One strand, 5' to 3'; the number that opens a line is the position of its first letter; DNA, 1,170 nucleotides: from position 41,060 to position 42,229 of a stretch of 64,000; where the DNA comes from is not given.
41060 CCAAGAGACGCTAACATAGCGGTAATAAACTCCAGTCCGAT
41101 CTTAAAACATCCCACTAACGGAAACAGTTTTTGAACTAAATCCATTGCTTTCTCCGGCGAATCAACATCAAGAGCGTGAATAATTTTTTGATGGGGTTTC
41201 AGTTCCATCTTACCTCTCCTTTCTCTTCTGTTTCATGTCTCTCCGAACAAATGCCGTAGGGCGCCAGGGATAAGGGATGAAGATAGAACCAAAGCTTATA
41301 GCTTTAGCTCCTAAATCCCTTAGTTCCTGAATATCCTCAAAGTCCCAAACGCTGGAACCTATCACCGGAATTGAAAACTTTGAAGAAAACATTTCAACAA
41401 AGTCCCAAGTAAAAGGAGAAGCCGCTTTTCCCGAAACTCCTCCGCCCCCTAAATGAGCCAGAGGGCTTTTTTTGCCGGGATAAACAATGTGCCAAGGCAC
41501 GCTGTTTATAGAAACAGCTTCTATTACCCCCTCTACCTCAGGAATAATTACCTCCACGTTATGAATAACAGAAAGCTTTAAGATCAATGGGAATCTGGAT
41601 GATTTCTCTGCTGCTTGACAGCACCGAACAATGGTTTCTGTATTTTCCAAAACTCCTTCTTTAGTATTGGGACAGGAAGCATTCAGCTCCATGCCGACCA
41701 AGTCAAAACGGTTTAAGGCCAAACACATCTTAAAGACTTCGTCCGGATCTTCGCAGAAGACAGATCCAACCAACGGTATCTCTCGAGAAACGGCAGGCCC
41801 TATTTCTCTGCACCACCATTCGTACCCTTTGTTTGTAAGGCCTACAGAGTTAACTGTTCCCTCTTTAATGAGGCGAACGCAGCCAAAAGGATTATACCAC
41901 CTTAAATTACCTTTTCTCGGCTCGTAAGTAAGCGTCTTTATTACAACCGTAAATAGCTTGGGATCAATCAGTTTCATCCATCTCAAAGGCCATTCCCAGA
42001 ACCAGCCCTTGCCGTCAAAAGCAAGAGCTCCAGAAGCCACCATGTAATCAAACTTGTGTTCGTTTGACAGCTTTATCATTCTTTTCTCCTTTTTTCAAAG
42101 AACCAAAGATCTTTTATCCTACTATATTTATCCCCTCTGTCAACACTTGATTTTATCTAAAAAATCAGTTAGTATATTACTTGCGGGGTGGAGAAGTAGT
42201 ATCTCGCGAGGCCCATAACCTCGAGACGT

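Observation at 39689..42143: Self-contained pyrD-pyrF-pyrE-like cassette with foreign-looking expression signals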

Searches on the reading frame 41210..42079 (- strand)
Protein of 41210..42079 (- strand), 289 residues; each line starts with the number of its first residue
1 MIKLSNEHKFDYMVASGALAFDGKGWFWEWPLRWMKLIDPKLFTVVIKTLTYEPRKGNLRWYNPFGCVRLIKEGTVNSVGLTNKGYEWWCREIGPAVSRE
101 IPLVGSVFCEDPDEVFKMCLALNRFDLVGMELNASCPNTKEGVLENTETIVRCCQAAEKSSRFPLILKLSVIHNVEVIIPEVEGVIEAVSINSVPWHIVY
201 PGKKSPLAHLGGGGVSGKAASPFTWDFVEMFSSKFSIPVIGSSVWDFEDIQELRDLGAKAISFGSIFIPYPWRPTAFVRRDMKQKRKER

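Call 5: search_protein_families(library=pfam, proteins=[window:41210-42079:-], max_evalue=0.01)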
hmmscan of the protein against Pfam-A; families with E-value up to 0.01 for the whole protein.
window:41210-42079:- (289 aa): 1 family
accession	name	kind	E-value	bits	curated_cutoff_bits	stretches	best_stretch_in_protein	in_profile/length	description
PF01180.27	DHO_dh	-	2.4e-16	60.2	27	1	43-266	38-271/291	Dihydroorotate dehydrogenase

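Call 6: search_protein_families(library=ncbifam, proteins=[window:41210-42079:-], max_evalue=0.01)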
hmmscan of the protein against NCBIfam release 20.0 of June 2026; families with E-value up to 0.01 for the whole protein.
window:41210-42079:- (289 aa): 5 families
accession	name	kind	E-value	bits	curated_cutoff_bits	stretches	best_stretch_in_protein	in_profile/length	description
NF005574.0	PRK07259.1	equivalog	8.8e-28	97.1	269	1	41-268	39-270/304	dihydroorotate dehydrogenase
TIGR01037.2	pyrD_sub1_fam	subfamily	6.7e-23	81.2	270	1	42-266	36-265/300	dihydroorotate dehydrogenase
NF041011.1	dihydoor_dh_Arch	equivalog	4.7e-22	78.4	330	1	44-269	37-256/289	dihydroorotate dehydrogenase PyrD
NF002702.0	PRK02506.1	equivalog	3.2e-09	36.4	301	1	43-266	40-274/313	dihydroorotate oxidase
NF006183.0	PRK08318.1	equivalog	0.0048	15.7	335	1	122-267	122-285/422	NAD-dependent dihydropyrimidine dehydrogenase subunit PreA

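Call 8: find_homologous_proteins(query=window:41210-42079:-)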
Query window:41210-42079:- (289 aa): 1209 proteins with E <= 0.001 among 2683 candidates; the best 120 are listed.
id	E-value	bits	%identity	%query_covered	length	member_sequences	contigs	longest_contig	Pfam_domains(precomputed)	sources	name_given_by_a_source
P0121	4.4e-198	675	100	100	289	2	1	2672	PF01180.28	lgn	-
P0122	2.7e-162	557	81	99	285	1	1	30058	PF01180.28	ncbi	-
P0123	2.6e-155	534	77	99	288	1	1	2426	PF01180.28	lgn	-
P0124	1.5e-152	525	76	98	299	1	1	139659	PF01180.28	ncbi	-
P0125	4.3e-143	494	72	98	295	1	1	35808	PF01180.28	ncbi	-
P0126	4.6e-130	451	66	100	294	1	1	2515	PF01180.28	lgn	-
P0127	9.5e-129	447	65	99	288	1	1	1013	PF01180.28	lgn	-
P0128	3.6e-128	445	64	100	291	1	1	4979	PF01180.28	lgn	-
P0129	6.3e-128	444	66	98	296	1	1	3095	PF01180.28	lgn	-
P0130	4.4e-127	441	63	100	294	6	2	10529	PF01180.28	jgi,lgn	-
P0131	4.7e-127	441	66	100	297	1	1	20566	PF01180.28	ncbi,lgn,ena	-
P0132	4.5e-126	438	65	98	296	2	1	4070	PF01180.28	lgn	-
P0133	4.9e-126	438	66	98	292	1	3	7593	PF01180.28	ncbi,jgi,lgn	-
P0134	1.0e-125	437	64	99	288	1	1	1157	PF01180.28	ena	-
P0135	2.2e-125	436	67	99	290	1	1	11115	PF01180.28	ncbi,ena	-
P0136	3.0e-125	435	64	99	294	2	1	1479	PF01180.28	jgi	-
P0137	1.5e-124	433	64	99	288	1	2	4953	PF01180.28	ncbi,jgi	-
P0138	1.9e-124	433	64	98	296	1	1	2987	PF01180.28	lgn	-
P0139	8.1e-124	431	60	100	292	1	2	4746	PF01180.28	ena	-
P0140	1.5e-123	430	62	99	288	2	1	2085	PF01180.28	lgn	-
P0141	2.1e-123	429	63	100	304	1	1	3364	PF01180.28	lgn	-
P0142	4.1e-123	428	63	97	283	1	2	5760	PF01180.28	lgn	-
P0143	4.3e-123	428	66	97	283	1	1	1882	PF01180.28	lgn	-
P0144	6.4e-123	428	66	98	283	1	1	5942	PF01180.28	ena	-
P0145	9.2e-123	427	63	99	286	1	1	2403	PF01180.28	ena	-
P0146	1.2e-122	427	63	98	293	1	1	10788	PF01180.28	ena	-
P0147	2.0e-122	426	65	98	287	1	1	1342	PF01180.28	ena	-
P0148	2.5e-122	426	63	100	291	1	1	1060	PF01180.28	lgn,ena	-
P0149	5.3e-122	425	64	99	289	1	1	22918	PF01180.28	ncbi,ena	-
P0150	5.6e-122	425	62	99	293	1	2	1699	PF01180.28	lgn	-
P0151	5.8e-122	425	63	99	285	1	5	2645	PF01180.28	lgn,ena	-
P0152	8.3e-122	424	63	99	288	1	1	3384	PF01180.28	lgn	-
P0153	1.9e-121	423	64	99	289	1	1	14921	PF01180.28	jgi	-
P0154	2.1e-121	423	63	99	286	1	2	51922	PF01180.28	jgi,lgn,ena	-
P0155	2.2e-121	423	63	99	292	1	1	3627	PF01180.28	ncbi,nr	ncbi:MAG: hypothetical protein Q8N58_02415 [bacterium]|nr:hypothetical protein [bacterium]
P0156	4.0e-121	422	62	98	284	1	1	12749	PF01180.28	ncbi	-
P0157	6.6e-121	421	62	99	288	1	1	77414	PF01180.28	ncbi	-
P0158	6.9e-121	421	62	99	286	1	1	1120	PF01180.28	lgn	-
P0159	1.1e-120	420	62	100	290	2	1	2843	PF01180.28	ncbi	-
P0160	1.3e-120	420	63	99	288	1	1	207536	PF01180.28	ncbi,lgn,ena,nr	ncbi:hypothetical protein KJA13_02030 [Patescibacteria group bacterium]|nr:hypothetical protein [Pat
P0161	1.7e-120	420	61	99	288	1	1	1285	PF01180.28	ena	-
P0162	2.1e-120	420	62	100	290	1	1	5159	PF01180.28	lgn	-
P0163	3.0e-120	419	62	98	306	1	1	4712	PF01180.28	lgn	-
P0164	3.7e-120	419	61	97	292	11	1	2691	PF01180.28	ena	-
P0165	4.4e-120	418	62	98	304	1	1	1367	PF01180.28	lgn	-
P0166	5.9e-120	418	61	99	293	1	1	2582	PF01180.28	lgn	-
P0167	6.0e-120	418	63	98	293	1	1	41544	PF01180.28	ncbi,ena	-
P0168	8.8e-120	417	63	99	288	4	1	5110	PF01180.28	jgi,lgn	-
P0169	8.9e-120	417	62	98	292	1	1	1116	PF01180.28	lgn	-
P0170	1.2e-119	417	64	97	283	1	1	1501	PF01180.28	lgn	-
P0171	1.3e-119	417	62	99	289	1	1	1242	PF01180.28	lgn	-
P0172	1.3e-119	417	62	99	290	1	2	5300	PF01180.28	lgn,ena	-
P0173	1.8e-119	416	61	100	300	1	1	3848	PF01180.28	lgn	-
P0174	2.3e-119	416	63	99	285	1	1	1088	PF01180.28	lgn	-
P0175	2.4e-119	416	60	99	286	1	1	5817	PF01180.28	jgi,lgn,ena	-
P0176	2.5e-119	416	64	99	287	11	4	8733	PF01180.28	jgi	-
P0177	5.1e-119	415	61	100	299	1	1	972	PF01180.28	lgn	-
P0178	5.9e-119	415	62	100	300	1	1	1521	PF01180.28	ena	-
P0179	8.7e-119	414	62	99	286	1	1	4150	PF01180.28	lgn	-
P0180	9.0e-119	414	62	99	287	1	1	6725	PF01180.28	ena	-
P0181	1.0e-118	414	62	98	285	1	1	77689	PF01180.28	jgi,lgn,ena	-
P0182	1.7e-118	413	61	99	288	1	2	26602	PF01180.28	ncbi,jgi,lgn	-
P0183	2.6e-118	413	62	98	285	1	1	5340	PF01180.28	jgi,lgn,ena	-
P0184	2.9e-118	412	62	98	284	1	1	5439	PF01180.28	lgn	-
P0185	3.1e-118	412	60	99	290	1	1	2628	PF01180.28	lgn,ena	-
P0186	3.5e-118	412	60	98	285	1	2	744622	PF01180.28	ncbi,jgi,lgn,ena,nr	ncbi:hypothetical protein KKA49_00100 [Patescibacteria group bacterium]|nr:hypothetical protein [Pat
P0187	3.6e-118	412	61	98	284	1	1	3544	PF01180.28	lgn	-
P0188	4.5e-118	412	62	99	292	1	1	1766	PF01180.28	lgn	-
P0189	1.4e-117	410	63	99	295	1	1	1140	PF01180.28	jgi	-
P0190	1.5e-117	410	61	99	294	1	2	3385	PF01180.28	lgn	-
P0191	1.5e-117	410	63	99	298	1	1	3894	PF01180.28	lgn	-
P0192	1.9e-117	410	62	99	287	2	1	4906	PF01180.28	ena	-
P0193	2.2e-117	410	63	99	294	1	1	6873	PF01180.28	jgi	-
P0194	4.8e-117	408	60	98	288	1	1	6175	PF01180.28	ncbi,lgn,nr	ncbi:hypothetical protein HY621_03535 [Candidatus Uhrbacteria bacterium]|nr:hypothetical protein [Ca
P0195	6.0e-117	408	62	99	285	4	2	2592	PF01180.28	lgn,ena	-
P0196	7.5e-117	408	62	97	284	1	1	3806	PF01180.28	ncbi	-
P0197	9.4e-117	407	63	99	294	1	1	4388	PF01180.28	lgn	-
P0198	9.7e-117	407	60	99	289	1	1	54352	PF01180.28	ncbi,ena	-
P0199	1.4e-116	407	60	97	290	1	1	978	PF01180.28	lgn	-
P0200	1.5e-116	407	61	99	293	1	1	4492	PF01180.28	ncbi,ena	-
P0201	2.2e-116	406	62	98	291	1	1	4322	PF01180.28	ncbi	-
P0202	2.5e-116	406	62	99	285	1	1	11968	PF01180.28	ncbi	-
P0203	2.8e-116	406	62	99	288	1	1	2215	PF01180.28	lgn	-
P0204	3.0e-116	406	62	97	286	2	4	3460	PF01180.28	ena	-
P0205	3.4e-116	406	61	98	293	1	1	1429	PF01180.28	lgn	-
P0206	3.9e-116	405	62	98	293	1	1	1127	PF01180.28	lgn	-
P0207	4.0e-116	405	62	99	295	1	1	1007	PF01180.28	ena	-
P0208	7.2e-116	405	58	98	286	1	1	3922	PF01180.28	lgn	-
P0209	8.3e-116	404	59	99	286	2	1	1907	PF01180.28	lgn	-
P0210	9.3e-116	404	59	99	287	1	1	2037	PF01180.28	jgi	jgi:dihydroorotate dehydrogenase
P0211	1.6e-115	403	61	99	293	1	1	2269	PF01180.28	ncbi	-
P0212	2.2e-115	403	59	99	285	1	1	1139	PF01180.28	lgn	-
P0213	3.9e-115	402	60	100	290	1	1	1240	PF01180.28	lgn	-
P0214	7.0e-115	401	59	98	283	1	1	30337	PF01180.28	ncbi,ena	-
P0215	7.2e-115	401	60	99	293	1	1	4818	PF01180.28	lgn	-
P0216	7.9e-115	401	60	99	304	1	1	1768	PF01180.28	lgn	-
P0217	1.1e-114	401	58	100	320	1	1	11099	PF01180.28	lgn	-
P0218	1.4e-114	400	60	100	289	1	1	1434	PF01180.28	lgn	-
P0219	1.4e-114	400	59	99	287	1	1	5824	PF01180.28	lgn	-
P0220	1.5e-114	400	59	99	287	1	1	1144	PF01180.28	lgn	-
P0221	1.6e-114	400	59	98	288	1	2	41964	PF01180.28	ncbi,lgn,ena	-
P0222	1.8e-114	400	58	99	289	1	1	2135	PF01180.28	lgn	-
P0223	1.9e-114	400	61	98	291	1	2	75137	PF01180.28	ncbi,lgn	-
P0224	2.2e-114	400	60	99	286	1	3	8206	PF01180.28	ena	-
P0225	2.7e-114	399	60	99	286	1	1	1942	PF01180.28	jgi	jgi:dihydroorotate dehydrogenase (NAD+) catalytic subunit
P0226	3.2e-114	399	61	99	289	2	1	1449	PF01180.28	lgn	-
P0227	3.4e-114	399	64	94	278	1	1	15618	PF01180.28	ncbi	ncbi:MAG: hypothetical protein ABH837_02495 [bacterium]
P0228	4.9e-114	399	59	98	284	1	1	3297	PF01180.28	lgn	-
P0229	5.4e-114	398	59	99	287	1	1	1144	PF01180.28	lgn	-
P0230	7.4e-114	398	59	99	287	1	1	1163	PF01180.28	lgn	-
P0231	8.0e-114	398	59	100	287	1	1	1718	PF01180.28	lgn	-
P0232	1.3e-113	397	59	99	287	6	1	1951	PF01180.28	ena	-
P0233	1.7e-113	397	58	98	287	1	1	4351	PF01180.28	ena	-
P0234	2.9e-113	396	59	100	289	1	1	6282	PF01180.28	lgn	-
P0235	3.0e-113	396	58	99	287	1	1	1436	PF01180.28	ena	-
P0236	3.5e-113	396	61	98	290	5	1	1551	PF01180.28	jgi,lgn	-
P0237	3.7e-113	396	57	100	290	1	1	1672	PF01180.28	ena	-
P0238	3.8e-113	396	58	100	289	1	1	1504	PF01180.28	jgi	jgi:dihydroorotate dehydrogenase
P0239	3.9e-113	396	58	99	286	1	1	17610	PF01180.28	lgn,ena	-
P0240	4.2e-113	396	58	99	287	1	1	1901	PF01180.28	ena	-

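Call 25: search_solved_structures(query=A1, max_evalue=0.001, show_alignments=2)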
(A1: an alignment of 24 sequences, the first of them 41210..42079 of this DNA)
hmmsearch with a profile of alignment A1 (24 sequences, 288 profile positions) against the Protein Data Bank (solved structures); distinct sequences matched with E-value up to 0.001: 28.
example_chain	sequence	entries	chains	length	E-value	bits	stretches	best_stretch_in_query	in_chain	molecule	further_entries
1ep1_A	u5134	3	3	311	9.6e-22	80.6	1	42-273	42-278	DIHYDROOROTATE DEHYDROGENASE B (PYRD SUBUNIT)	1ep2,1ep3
5ue9_A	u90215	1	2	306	1.3e-20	76.9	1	42-273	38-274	Dihydroorotate dehydrogenase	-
5ksw_A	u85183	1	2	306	1.1e-19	73.9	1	42-273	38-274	Dihydroorotate dehydrogenase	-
3c61_A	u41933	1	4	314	1.3e-07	34.2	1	56-231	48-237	Dihydroorotate dehydrogenase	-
3tjx_A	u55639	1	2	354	2.5e-07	33.3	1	57-229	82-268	Dihydroorotate dehydrogenase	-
6ebs_A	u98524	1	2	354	2.5e-07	33.3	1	57-229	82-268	Dihydroorotate dehydrogenase (fumarate)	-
6dgs_A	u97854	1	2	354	2.6e-07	33.3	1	57-227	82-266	Dihydroorotate dehydrogenase (fumarate)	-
7mx6_AAA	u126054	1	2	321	3.5e-07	32.8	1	57-226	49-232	Dihydroorotate dehydrogenase (fumarate)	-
3mhu_A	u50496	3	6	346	4.2e-07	32.6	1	57-226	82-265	Dihydroorotate dehydrogenase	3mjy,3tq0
7myd_AAA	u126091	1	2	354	4.5e-07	32.5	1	57-226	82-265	Dihydroorotate dehydrogenase (fumarate)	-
3gye_A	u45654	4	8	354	4.5e-07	32.5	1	57-226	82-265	Dihydroorotate dehydrogenase, putative | Dihydroorotate dehydrogenase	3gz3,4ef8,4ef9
3tro_A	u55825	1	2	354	5.3e-07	32.2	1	57-225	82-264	Dihydroorotate dehydrogenase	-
6dwg_A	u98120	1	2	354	6.8e-07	31.9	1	57-225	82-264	Dihydroorotate dehydrogenase (fumarate)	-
1jrb_A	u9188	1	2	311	1.2e-06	31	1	47-244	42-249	dihydroorotate dehydrogenase A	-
1jqx_A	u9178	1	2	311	1.3e-06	31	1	48-244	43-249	dihydroorotate dehydrogenase A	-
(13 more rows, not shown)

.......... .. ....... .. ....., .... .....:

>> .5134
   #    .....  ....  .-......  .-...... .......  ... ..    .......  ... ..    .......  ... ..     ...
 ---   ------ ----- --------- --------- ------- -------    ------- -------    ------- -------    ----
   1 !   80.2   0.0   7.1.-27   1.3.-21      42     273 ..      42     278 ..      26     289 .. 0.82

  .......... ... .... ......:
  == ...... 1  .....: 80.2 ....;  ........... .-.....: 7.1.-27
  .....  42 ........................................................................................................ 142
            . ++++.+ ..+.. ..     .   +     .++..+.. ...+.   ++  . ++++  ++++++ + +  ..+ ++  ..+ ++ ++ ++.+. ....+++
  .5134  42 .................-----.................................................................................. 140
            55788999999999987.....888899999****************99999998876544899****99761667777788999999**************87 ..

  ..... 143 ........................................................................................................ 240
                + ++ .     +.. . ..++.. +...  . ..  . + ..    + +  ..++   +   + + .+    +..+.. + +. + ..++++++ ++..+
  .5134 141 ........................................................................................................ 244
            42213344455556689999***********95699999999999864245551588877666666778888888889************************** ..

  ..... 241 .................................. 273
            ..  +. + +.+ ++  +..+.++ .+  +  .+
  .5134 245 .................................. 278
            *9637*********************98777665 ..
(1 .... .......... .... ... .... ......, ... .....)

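Call 34: find_related_loci(query=A1, collection=genome_contigs, flank=8000)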
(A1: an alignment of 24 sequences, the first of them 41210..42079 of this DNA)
Query A1 (289 aa) in genome_contigs; peptide patterns used: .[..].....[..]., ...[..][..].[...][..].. (x = any residue, [..] = any of these).
599 stretches matched a pattern (row limit reached: there are more); 549 encode a relative of the query (tblastn E <= 1e-3); the best 80 are kept; 79 distinct loci.
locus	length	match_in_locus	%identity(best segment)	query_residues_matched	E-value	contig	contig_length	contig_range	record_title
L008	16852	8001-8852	81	1-284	4e-161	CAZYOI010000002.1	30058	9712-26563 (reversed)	MAG TPA_asm: uncultured Candidatus Saccharibacteria bacterium isolate SRP141376_co1_120 genome assembly, contig: NODE_35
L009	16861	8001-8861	62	1-286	1e-122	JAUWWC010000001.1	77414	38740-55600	MAG: Candidatus Nealsonbacteria bacterium isolate CSMAG_2648 CSMAG_2648_k127_1551374_length_77414_cov_43.5803, whole gen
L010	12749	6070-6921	62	1-284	3e-121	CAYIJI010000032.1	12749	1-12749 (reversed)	MAG TPA_asm: uncultured Candidatus Saccharibacteria bacterium isolate ERP119705_co23_573 genome assembly, contig: NODE_4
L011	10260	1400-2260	61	1-285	2e-120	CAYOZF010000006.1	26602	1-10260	MAG TPA_asm: uncultured Candidatus Saccharibacteria bacterium isolate binchicken_co34_539 genome assembly, contig: NODE_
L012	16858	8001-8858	59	1-286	1e-118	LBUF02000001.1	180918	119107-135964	MAG: Parcubacteria group bacterium GW2011_GWA2_38_13b GWA2_OD1-rel_38_13_curated_1, whole genome shotgun sequence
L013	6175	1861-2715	60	1-283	1e-118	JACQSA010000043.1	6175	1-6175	MAG: Candidatus Uhrbacteria bacterium isolate NC_groundwater_1373_Ag_S-0.2um_44_41 S_p2_S4_coassembly_k141_2515137, whol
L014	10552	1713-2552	59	1-283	5e-115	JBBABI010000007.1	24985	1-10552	MAG: Candidatus Absconditabacterales bacterium isolate SO_2017_LW1_16 NODE_1435_length_24985_cov_0.875613_LW64-88_2017,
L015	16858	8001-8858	57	1-284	3e-114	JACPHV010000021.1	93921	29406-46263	MAG: Candidatus Uhrbacteria bacterium isolate NC_groundwater_423_Ag_B-0.1um_48_14 GD18-4_B1_scaffold_827074, whole genom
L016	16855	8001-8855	56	1-285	1e-113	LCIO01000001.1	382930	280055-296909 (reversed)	MAG: Candidatus Wolfebacteria bacterium GW2011_GWA1_44_24 UW50_C0001, whole genome shotgun sequence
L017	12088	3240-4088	58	1-281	7e-113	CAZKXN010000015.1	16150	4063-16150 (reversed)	MAG TPA_asm: uncultured Gammaproteobacteria bacterium isolate binchicken_co266_140 genome assembly, contig: NODE_6013_le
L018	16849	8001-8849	57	4-286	6e-111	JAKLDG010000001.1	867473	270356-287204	MAG: Patescibacteria group bacterium isolate RA.bin104 RA.bin104_1, whole genome shotgun sequence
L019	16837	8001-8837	58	1-279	2e-110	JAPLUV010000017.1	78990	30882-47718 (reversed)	MAG: candidate division SR1 bacterium isolate LacPavin_0818_WC45_MAG_36_8 LacPavin_0818_WC45_scaffold_88952, whole genom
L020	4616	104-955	58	1-283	2e-110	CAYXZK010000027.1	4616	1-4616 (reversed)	MAG TPA_asm: uncultured Candidatus Saccharibacteria bacterium isolate SRP067234_co1_73 genome assembly, contig: k99_9106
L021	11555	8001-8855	57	1-285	6e-108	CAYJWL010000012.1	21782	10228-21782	MAG TPA_asm: uncultured Candidatus Saccharibacteria bacterium isolate ERP125453_co1_506 genome assembly, contig: NODE_22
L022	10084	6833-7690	54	1-285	3e-107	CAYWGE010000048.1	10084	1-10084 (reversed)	MAG TPA_asm: uncultured Pseudomonadota bacterium isolate SRP342105_co2_90 genome assembly, contig: NODE_7213_length_1008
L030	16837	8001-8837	53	1-279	4e-99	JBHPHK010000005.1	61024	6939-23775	Patescibacteria group bacterium isolate SAG AM-311-P15 NODE_5_length_61024_cov_32.208483, whole genome shotgun sequence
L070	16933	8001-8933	41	2-288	4e-66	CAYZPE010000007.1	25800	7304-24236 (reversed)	MAG TPA_asm: uncultured Candidatus Saccharibacteria bacterium isolate SRP128246_co1_519 genome assembly, contig: NODE_34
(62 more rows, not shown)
